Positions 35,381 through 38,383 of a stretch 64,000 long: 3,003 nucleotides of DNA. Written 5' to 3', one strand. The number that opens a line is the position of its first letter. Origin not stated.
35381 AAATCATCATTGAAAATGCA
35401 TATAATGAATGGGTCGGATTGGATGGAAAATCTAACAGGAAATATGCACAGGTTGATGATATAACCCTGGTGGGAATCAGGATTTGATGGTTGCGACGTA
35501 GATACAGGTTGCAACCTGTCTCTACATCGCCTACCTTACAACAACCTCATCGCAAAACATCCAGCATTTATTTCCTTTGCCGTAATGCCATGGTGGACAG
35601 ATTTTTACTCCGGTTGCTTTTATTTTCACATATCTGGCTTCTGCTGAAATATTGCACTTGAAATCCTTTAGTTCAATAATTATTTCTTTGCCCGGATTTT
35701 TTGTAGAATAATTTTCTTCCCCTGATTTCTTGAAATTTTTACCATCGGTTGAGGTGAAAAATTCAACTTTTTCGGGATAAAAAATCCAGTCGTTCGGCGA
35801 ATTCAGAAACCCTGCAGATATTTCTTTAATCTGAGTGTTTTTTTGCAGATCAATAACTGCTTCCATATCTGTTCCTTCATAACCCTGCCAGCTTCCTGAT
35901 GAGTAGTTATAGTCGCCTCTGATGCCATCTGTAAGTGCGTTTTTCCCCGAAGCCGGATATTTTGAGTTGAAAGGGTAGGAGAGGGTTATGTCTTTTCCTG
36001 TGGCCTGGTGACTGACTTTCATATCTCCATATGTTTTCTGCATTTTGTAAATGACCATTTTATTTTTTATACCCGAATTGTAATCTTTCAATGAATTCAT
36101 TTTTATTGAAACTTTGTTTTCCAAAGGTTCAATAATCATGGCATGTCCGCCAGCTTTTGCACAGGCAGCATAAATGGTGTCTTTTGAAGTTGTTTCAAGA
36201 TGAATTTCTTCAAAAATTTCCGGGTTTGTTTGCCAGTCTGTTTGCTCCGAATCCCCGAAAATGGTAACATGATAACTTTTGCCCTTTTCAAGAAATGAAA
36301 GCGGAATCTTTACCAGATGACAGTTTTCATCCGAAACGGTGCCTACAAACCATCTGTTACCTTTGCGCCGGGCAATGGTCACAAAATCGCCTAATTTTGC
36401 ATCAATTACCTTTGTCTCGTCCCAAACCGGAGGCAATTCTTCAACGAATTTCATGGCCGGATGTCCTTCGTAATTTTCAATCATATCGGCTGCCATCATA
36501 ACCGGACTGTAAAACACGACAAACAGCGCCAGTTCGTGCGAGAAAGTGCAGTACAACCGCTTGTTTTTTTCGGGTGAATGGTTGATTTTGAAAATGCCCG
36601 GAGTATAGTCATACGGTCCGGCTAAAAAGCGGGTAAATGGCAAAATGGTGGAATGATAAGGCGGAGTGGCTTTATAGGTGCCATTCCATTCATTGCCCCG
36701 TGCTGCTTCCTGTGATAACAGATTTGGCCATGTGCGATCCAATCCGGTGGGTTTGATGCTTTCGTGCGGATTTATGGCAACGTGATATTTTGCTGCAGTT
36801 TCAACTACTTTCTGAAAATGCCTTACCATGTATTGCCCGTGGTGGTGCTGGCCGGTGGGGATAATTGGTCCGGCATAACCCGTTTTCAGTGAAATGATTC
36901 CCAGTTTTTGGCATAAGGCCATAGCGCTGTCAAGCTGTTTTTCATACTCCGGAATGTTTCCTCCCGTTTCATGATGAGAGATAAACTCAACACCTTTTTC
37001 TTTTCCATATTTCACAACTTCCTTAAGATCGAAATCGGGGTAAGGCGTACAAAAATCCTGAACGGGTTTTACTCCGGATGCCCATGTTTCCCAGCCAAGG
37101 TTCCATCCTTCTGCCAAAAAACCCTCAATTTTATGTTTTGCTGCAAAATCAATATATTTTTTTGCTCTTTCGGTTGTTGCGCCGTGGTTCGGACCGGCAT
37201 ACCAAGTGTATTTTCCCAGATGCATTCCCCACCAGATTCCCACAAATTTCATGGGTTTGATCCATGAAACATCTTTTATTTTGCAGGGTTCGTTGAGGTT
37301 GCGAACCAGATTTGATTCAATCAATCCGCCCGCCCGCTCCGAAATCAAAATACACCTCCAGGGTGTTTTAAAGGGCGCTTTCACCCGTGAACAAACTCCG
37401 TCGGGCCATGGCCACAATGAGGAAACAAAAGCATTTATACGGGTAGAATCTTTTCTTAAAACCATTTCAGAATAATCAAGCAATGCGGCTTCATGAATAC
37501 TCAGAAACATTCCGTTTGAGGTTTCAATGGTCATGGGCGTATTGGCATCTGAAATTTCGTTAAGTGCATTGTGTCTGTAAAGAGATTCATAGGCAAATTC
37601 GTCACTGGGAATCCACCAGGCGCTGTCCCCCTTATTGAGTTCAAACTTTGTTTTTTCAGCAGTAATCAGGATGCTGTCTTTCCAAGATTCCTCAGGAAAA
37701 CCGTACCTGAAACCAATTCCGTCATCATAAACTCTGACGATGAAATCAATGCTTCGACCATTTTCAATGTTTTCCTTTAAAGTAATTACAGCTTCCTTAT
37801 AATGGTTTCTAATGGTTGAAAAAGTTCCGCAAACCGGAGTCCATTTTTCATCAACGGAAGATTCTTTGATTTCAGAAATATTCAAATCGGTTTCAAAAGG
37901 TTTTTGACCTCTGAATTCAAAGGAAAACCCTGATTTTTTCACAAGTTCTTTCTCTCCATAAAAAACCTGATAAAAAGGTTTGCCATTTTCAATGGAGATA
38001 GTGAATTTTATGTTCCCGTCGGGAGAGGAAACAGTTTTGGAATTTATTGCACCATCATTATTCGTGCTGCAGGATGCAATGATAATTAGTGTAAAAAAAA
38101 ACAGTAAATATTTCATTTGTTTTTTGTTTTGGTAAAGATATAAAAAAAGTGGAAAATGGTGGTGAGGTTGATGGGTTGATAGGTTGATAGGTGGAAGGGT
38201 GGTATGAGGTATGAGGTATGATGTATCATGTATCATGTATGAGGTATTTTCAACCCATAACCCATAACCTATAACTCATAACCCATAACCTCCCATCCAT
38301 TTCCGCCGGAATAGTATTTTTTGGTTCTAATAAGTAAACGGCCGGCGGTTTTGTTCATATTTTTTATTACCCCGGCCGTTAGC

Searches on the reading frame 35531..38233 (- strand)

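Call 29: search_protein_families(library=pfam, proteins=[window:35531-38233:-], max_evalue=0.0001)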
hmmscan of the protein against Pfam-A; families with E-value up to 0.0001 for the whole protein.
window:35531-38233:- (900 aa): 4 families
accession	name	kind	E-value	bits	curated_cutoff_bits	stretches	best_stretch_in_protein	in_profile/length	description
PF10566.15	Glyco_hydro_97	-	2.8e-95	319.3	32.5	1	321-601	1-275/275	Glycoside hydrolase 97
PF14508.12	GH97_N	-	2.2e-64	217.5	25.3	1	68-316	1-229/229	Glycosyl-hydrolase 97 N-terminal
PF14509.12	GH97_C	-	2.6e-26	92.1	25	1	603-701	1-96/97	Glycosyl-hydrolase 97 C-terminal, oligomerisation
PF00754.31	F5_F8_type_C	-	9.7e-08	32.6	28.2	1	756-882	9-115/127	F5/8 type C domain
